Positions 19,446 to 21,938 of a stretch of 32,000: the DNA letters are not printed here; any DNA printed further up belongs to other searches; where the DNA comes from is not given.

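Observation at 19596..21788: TonB-dependent receptor carrying the OprC-type CxxxM...HxM copper-site signature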

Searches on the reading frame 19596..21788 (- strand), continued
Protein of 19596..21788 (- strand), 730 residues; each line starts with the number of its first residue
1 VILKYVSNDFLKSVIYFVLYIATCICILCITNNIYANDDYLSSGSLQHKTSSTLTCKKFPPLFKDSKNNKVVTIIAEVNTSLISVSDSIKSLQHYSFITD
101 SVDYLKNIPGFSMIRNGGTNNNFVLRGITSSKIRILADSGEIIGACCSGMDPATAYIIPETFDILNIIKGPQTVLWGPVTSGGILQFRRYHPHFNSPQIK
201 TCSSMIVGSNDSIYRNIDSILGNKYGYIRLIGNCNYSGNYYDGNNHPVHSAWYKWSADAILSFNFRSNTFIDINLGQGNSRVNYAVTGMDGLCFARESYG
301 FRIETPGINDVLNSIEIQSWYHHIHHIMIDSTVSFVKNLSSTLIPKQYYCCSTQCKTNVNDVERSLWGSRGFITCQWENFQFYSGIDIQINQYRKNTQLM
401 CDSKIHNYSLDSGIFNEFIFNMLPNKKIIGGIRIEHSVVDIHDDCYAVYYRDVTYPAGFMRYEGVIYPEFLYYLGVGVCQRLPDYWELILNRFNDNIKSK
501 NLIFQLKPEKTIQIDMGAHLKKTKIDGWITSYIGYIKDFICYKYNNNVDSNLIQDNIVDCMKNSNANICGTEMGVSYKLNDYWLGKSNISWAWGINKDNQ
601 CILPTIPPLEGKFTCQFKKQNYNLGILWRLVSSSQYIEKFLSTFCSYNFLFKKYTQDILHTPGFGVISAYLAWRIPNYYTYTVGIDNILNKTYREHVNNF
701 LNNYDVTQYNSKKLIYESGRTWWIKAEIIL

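Call 9: find_homologous_proteins(query=window:19596-21788:-, max_evalue=1e-20)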
Query window:19596-21788:- (730 aa): 106 proteins with E <= 1e-20 among 5991 candidates.
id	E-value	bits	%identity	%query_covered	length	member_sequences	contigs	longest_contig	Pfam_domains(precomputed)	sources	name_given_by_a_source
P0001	0.0e+0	1713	100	100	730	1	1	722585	PF07715.21,PF00593.31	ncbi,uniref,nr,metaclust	ncbi:TonB-dependent copper receptor [Candidatus Blochmanniella vafra str. BVAF]|uniref:TonB-dependen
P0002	4.0e-230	784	50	98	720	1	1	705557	PF07715.21,PF00593.31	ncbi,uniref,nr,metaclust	ncbi:outer membrane protein OprC [Candidatus Blochmanniella floridana]|uniref:Outer membrane protein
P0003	7.0e-220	750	52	94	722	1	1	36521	PF07715.21,PF00593.31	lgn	-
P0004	5.4e-207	708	48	98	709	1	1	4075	PF07715.21,PF00593.31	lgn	-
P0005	7.0e-207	707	46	99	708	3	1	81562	PF07715.21,PF00593.31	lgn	-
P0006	5.5e-206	704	47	98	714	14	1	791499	PF07715.21,PF00593.31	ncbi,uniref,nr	ncbi:TonB-dependent copper receptor [Candidatus Blochmanniella pennsylvanica]|uniref:TonB-dependent 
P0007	4.7e-205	701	46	99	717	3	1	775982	PF07715.21,PF00593.31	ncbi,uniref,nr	ncbi:TonB-dependent receptor domain-containing protein [Candidatus Blochmannia vicinus (nom. nud.)]|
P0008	1.7e-202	693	46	99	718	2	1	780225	PF07715.21,PF00593.31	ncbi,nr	ncbi:MAG: TonB-dependent copper receptor [Candidatus Blochmannia vicinus]|nr:MAG: TonB-dependent cop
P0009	3.3e-200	685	46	97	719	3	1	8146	PF07715.21,PF00593.31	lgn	-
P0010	9.9e-199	680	46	99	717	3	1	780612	PF07715.21,PF00593.31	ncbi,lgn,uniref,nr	ncbi:TonB-dependent receptor domain-containing protein [Blochmannia endosymbiont of Camponotus sp.]|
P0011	3.1e-193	662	45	100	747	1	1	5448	PF07715.21,PF00593.31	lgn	-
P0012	9.8e-193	660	47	92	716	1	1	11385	PF07715.21,PF00593.31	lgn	-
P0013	1.7e-190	653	49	91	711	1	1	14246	PF07715.21,PF00593.31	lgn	-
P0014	9.7e-190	651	49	87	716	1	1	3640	PF07715.21,PF00593.31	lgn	-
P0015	4.8e-189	648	46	98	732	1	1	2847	PF07715.21,PF00593.31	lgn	-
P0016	2.3e-178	613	47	87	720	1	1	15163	PF07715.21,PF00593.31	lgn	-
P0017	1.4e-177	610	46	87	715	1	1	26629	PF07715.21,PF00593.31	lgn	-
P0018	2.1e-176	606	47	88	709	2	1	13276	PF07715.21,PF00593.31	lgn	-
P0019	2.7e-176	606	44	99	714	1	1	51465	PF07715.21,PF00593.31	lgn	-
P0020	9.8e-169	581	43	92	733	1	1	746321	PF07715.21,PF00593.31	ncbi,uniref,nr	ncbi:TonB-dependent receptor domain-containing protein [Candidatus Blochmannia ocreatus (nom. nud.)]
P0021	2.1e-131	458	37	91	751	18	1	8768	PF07715.21,PF00593.31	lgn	-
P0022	3.8e-129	450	36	90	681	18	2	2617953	PF07715.21,PF00593.31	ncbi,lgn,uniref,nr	ncbi:catecholate siderophore receptor CirA [Serratia entomophila]|uniref:TonB-dependent copper recep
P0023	2.9e-126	441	36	91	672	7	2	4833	PF07715.21,PF00593.31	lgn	-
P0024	8.2e-126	439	35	90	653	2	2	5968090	PF07715.21,PF00593.31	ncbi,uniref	ncbi:TonB-dependent copper receptor [Sodalis sp. RH21]|uniref:TonB-dependent copper receptor n=1 Tax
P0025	3.7e-124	434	36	91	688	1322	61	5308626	PF07715.21,PF00593.31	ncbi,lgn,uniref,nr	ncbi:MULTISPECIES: TonB-dependent copper receptor [Serratia]|uniref:TonB-dependent copper receptor n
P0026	6.1e-124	433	35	91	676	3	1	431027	PF07715.21,PF00593.31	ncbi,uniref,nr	ncbi:TonB-dependent copper receptor [Klebsiella sp. BIGb0407]|uniref:TonB-dependent copper receptor 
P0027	2.2e-122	428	35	91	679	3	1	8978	PF07715.21,PF00593.31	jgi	-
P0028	4.4e-122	427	36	92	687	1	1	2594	PF07715.21,PF00593.31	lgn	-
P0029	1.1e-121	426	35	91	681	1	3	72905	PF07715.21,PF00593.31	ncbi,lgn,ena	-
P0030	1.4e-120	422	35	91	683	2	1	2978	PF07715.21,PF00593.31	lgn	-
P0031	1.6e-120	422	35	91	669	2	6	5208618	PF07715.21,PF00593.31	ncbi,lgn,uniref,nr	ncbi:TonB-dependent copper receptor [Pectobacterium parmentieri]|uniref:TonB-dependent copper recept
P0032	2.5e-120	421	35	90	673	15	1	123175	PF07715.21,PF00593.31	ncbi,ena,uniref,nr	ncbi:TonB-dependent copper receptor [Pantoea coffeiphila]|uniref:TonB-dependent copper receptor n=1 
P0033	8.5e-120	419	35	91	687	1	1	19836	PF07715.21,PF00593.31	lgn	-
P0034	1.3e-119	419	34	91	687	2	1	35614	PF07715.21,PF00593.31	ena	-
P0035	3.8e-119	417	35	92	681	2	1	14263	PF07715.21,PF00593.31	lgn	-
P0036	8.5e-119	416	36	90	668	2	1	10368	PF07715.21,PF00593.31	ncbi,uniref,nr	ncbi:TonB-dependent copper receptor [Xenorhabdus sp. Sc-CR9]|uniref:TonB-dependent copper receptor n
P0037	8.6e-119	416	35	91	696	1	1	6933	PF07715.21,PF00593.31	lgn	-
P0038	1.0e-118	416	35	90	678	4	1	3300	PF07715.21,PF00593.31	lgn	-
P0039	1.0e-118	416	35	90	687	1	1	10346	PF07715.21,PF00593.31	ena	-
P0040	1.5e-118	415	34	91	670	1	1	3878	PF07715.21,PF00593.31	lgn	-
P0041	1.7e-118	415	35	92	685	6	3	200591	PF07715.21,PF00593.31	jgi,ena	-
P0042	2.7e-118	414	35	91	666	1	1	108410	PF07715.21,PF00593.31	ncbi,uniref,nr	ncbi:outer membrane heme receptor [Xenorhabdus beddingii]|uniref:Outer membrane heme receptor n=1 Ta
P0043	5.8e-118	413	35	90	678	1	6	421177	PF07715.21,PF00593.31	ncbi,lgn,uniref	ncbi:TonB-dependent copper receptor [Providencia sp.]|uniref:TonB-dependent copper receptor n=1 Tax=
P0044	5.9e-118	413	34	90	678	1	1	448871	PF07715.21,PF00593.31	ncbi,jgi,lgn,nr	ncbi:TonB-dependent copper receptor [Providencia rettgeri]|nr:TonB-dependent copper receptor [Provid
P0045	5.9e-118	413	35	90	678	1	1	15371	PF07715.21,PF00593.31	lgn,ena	-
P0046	6.0e-118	413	35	90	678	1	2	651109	PF07715.21,PF00593.31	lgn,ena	-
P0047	6.0e-118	413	34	90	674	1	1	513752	PF07715.21,PF00593.31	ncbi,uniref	ncbi:TonB-dependent copper receptor [Erwinia sp. AnSW2-5]|uniref:TonB-dependent copper receptor n=1 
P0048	6.6e-118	413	35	90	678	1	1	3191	PF07715.21,PF00593.31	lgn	-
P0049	8.7e-118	413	34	90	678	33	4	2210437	PF07715.21,PF00593.31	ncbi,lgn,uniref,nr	ncbi:TonB-dependent copper receptor [Providencia vermicola]|uniref:TonB-dependent copper receptor n=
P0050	9.7e-118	412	35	91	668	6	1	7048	PF07715.21,PF00593.31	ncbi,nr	ncbi:putative outer membrane copper receptor (OprC) [Xenorhabdus nematophila str. Anatoliense]|nr:pu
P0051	1.1e-117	412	35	91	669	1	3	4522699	PF07715.21,PF00593.31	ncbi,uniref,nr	ncbi:TonB-dependent copper receptor [Xenorhabdus hominickii]|uniref:Outer membrane heme receptor n=1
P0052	1.4e-117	412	35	91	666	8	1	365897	PF07715.21,PF00593.31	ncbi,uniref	ncbi:TonB-dependent copper receptor [Xenorhabdus szentirmaii]|uniref:TonB-dependent copper receptor 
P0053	1.7e-117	412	35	90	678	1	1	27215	PF07715.21,PF00593.31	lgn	-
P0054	1.6e-116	408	35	91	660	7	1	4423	PF07715.21,PF00593.31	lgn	-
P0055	1.8e-116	408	35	90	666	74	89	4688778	PF07715.21,PF00593.31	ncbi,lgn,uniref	ncbi:TonB-dependent copper receptor [Erwinia aphidicola]|uniref:TonB-dependent copper receptor n=1 T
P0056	8.0e-116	406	34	91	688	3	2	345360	PF07715.21,PF00593.31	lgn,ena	-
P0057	2.5e-115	405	35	91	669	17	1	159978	PF07715.21,PF00593.31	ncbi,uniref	ncbi:TonB-dependent copper receptor [Xenorhabdus sp. SGI240]|uniref:TonB-dependent copper receptor n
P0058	3.1e-115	404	35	91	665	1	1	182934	PF07715.21,PF00593.31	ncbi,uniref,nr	ncbi:TonB-dependent copper receptor [Xenorhabdus kozodoii]|uniref:Outer membrane heme receptor n=1 T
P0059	6.5e-115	403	35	91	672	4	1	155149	PF07715.21,PF00593.31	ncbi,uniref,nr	ncbi:TonB-dependent copper receptor [Xenorhabdus sp. 18]|uniref:TonB-dependent copper receptor n=1 T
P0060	1.1e-114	402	35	90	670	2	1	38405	PF07715.21,PF00593.31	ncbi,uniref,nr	ncbi:TonB-dependent copper receptor [Xenorhabdus littoralis]|uniref:TonB-dependent copper receptor n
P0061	2.8e-114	401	33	91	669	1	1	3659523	PF07715.21,PF00593.31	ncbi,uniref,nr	ncbi:putative outer membrane copper receptor (OprC) [Xenorhabdus poinarii G6]|uniref:Putative outer 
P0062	4.1e-114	401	34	91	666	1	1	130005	PF07715.21,PF00593.31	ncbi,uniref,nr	ncbi:outer membrane heme receptor [Xenorhabdus vietnamensis]|uniref:Outer membrane heme receptor n=1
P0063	1.7e-113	398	33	91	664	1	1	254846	PF07715.21,PF00593.31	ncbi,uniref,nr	ncbi:TonB-dependent copper receptor [Xenorhabdus anantnagensis]|uniref:TonB-dependent copper recepto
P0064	8.9e-113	396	34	93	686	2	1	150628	PF07715.21,PF00593.31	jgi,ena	-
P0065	2.5e-112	395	33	91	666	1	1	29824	PF07715.21,PF00593.31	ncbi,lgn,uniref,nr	ncbi:TonB-dependent copper receptor [Xenorhabdus japonica]|uniref:Iron complex outermembrane recepte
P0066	1.5e-111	392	34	91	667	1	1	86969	PF07715.21,PF00593.31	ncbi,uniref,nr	ncbi:TonB-dependent copper receptor [Xenorhabdus sp. IM139775]|uniref:TonB-dependent copper receptor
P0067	3.0e-110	388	34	92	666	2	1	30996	PF07715.21,PF00593.31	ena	-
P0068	5.2e-109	384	34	91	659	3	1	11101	PF07715.21,PF00593.31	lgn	-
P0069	1.9e-107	378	33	91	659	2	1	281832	PF07715.21,PF00593.31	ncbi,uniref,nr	ncbi:TonB-dependent copper receptor [Rosenbergiella sp. S61]|uniref:TonB-dependent copper receptor n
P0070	7.1e-105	370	30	99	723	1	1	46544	PF07715.21,PF00593.31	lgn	-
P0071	1.0e-101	359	32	90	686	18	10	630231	PF07715.21,PF00593.31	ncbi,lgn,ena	-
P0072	4.5e-101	357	32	92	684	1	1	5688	PF07715.21,PF00593.31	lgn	-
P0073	1.3e-99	353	30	90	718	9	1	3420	PF07715.21,PF00593.31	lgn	-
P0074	3.0e-98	348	32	86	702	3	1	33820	PF07715.21,PF00593.31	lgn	-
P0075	6.6e-95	337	30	91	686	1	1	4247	PF07715.21,PF00593.31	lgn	-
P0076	2.7e-94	335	30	90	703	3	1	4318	PF07715.21,PF00593.31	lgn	-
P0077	1.9e-93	332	30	90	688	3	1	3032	PF07715.21,PF00593.31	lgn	-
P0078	3.7e-93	331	29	90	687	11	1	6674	PF07715.21,PF00593.31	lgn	-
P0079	5.1e-93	331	31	86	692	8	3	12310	PF07715.21,PF00593.31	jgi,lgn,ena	-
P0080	7.4e-93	330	30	86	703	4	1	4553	PF07715.21,PF00593.31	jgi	jgi:iron complex outermembrane recepter protein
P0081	1.7e-92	329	32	86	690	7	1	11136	PF07715.21,PF00593.31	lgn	-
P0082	9.6e-92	327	30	90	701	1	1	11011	PF07715.21,PF00593.31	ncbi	ncbi:MAG: TonB-dependent copper receptor [Pseudoxanthomonas sp.]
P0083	2.1e-91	325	31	90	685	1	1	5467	PF07715.21,PF00593.31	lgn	-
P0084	2.4e-91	325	30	90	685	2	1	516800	PF07715.21,PF00593.31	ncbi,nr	ncbi:TonB-dependent copper receptor [Pseudoxanthomonas kalamensis DSM 18571]|nr:TonB-dependent coppe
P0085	5.0e-91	324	31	86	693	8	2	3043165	PF07715.21,PF00593.31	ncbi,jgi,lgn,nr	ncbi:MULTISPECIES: TonB-dependent copper receptor [Lysobacter]|jgi:iron complex outermembrane recept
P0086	2.3e-90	322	30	90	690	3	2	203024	PF07715.21,PF00593.31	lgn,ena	-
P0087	1.2e-89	320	32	86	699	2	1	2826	PF07715.21,PF00593.31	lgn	-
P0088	1.3e-89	319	29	90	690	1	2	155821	PF07715.21,PF00593.31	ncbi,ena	-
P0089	3.3e-89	318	31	86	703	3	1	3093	PF07715.21,PF00593.31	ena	-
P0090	3.6e-88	315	30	90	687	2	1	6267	PF07715.21,PF00593.31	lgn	-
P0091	2.2e-87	312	29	86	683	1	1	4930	PF07715.21,PF00593.31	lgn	-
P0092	4.4e-86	308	30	86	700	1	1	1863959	PF07715.21,PF00593.31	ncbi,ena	-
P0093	1.7e-85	306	30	91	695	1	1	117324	PF07715.21,PF00593.31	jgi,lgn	jgi:iron complex outermembrane receptor protein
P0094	5.5e-85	304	30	86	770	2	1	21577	PF07715.21,PF00593.31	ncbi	-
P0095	2.3e-81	292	29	91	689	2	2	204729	PF07715.21,PF00593.31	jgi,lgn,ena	-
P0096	5.7e-81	291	30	86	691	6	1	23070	PF07715.21,PF00593.31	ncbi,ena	-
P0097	4.1e-77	278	30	90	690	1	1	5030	PF07715.21,PF00593.31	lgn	-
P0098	4.0e-73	265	28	91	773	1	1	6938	PF07715.21,PF14686.13,PF13620.13,PF00593.31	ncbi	-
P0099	4.5e-59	219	26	90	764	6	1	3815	PF07715.21,PF00593.31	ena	-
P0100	2.2e-58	216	26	90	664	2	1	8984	PF07715.21,PF00593.31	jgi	-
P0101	1.6e-57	213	29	88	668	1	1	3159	PF07715.21,PF00593.31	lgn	-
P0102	1.7e-57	213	26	90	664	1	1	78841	PF07715.21,PF00593.31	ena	-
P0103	1.9e-57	213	27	91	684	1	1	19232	PF07715.21,PF00593.31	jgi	jgi:iron complex outermembrane receptor protein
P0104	2.9e-57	213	25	90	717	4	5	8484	PF07715.21,PF00593.31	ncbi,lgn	-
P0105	7.0e-56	208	26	90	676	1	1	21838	PF07715.21,PF00593.31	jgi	jgi:iron complex outermembrane receptor protein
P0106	5.7e-55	205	25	90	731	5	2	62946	PF07715.21,PF00593.31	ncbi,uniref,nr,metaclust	ncbi:TonB-dependent receptor domain-containing protein [Thauera mechernichensis]|uniref:TonB-depende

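Call 29: find_related_loci(query=P0001, collection=genome_contigs, flank=10000)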
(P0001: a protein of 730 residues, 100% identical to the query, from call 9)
Query P0001 (730 aa) in genome_contigs; peptide patterns used: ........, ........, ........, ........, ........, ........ (x = any residue, [..] = any of these).
46 stretches matched a pattern, but none encodes a relative of the query by tblastn (E <= 1e-3).

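Call 33: find_encoding_contigs(protein=P0007, flank=4000, max_places=2)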
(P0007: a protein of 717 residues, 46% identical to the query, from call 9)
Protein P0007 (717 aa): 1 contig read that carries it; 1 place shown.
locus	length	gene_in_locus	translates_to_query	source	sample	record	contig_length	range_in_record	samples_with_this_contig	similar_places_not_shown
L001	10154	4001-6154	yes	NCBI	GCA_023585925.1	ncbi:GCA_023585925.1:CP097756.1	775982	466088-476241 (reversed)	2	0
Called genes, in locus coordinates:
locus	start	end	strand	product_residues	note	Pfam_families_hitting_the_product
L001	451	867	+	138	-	PF01325:Fe_dep_repress, PF13412:HTH_24 (weak), PF02742:Fe_dep_repr_C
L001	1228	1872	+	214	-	PF01464:SLT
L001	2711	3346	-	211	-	-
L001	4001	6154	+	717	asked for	PF07715:Plug, PF00593:TonB_dep_Rec_b-barrel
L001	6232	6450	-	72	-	PF01176:eIF-1a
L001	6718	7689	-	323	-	PF00890:FAD_binding_2 (faint), PF03486:HI0933_like (faint), PF07992:Pyr_redox_2, PF13738:Pyr_redox_3, PF00070:Pyr_redox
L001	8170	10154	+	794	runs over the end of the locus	PF13491:FtsK_4TM, PF17854:FtsK_alpha, PF01580:FtsK_SpoIIIE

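Call 34: find_encoding_contigs(protein=P0010, flank=4000, max_places=2)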
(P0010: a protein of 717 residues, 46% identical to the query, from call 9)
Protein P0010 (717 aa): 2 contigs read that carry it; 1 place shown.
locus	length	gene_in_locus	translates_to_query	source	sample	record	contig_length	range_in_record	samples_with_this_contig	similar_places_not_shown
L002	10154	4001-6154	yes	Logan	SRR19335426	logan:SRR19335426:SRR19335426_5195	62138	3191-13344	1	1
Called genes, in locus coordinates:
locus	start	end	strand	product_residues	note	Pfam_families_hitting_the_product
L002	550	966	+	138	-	PF01325:Fe_dep_repress, PF13412:HTH_24 (weak), PF02742:Fe_dep_repr_C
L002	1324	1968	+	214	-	PF01464:SLT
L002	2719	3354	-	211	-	-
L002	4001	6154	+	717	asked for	PF07715:Plug, PF00593:TonB_dep_Rec_b-barrel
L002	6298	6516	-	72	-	PF01176:eIF-1a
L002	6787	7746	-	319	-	PF00890:FAD_binding_2 (faint), PF03486:HI0933_like (faint), PF07992:Pyr_redox_2, PF13738:Pyr_redox_3, PF00070:Pyr_redox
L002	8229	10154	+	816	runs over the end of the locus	PF13491:FtsK_4TM, PF17854:FtsK_alpha, PF01580:FtsK_SpoIIIE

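Call 35: find_encoding_contigs(protein=P0024, flank=6000, max_places=2)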
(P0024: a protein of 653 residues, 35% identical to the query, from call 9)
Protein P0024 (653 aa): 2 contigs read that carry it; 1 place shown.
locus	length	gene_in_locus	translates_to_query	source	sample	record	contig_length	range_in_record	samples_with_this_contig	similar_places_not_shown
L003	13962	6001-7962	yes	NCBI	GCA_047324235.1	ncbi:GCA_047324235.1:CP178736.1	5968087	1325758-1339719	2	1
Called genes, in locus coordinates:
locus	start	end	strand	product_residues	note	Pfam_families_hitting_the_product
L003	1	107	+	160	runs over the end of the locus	PF00300:His_Phos_1 (faint)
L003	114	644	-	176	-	PF01713:Smr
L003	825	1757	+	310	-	PF03602:Cons_hypoth95 (weak), PF05175:MTS, PF09445:Methyltransf_15 (weak), PF13649:Methyltransf_25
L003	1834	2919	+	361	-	PF01264:Chorismate_synt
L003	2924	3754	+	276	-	PF03411:Peptidase_M74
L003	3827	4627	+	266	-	PF01925:TauE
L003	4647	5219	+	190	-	PF04315:EpmC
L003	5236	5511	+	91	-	PF08891:YfcL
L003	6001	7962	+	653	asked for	PF07715:Plug, PF00593:TonB_dep_Rec_b-barrel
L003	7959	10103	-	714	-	PF05430:Methyltransf_30, PF01266:DAO, PF13450:NAD_binding_8 (weak), PF13454:NAD_binding_9 (faint)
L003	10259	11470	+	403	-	PF00109:ketoacyl-synt, PF02801:Ketoacyl-synt_C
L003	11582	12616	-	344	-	PF27202:Flk_N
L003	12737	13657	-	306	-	PF00892:EamA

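Call 39: search_protein_families(library=pfam, proteins=[L001:2711-3346:-], max_evalue=1)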
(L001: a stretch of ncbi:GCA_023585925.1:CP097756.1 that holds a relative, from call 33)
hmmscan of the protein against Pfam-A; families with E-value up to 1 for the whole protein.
L001:2711-3346:- (211 aa): 1 family
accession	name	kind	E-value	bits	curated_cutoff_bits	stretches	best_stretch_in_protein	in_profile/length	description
PF00486.34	Trans_reg_C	-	3.6e-05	24.2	26.2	1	26-104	2-75/77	Transcriptional regulatory protein, C terminal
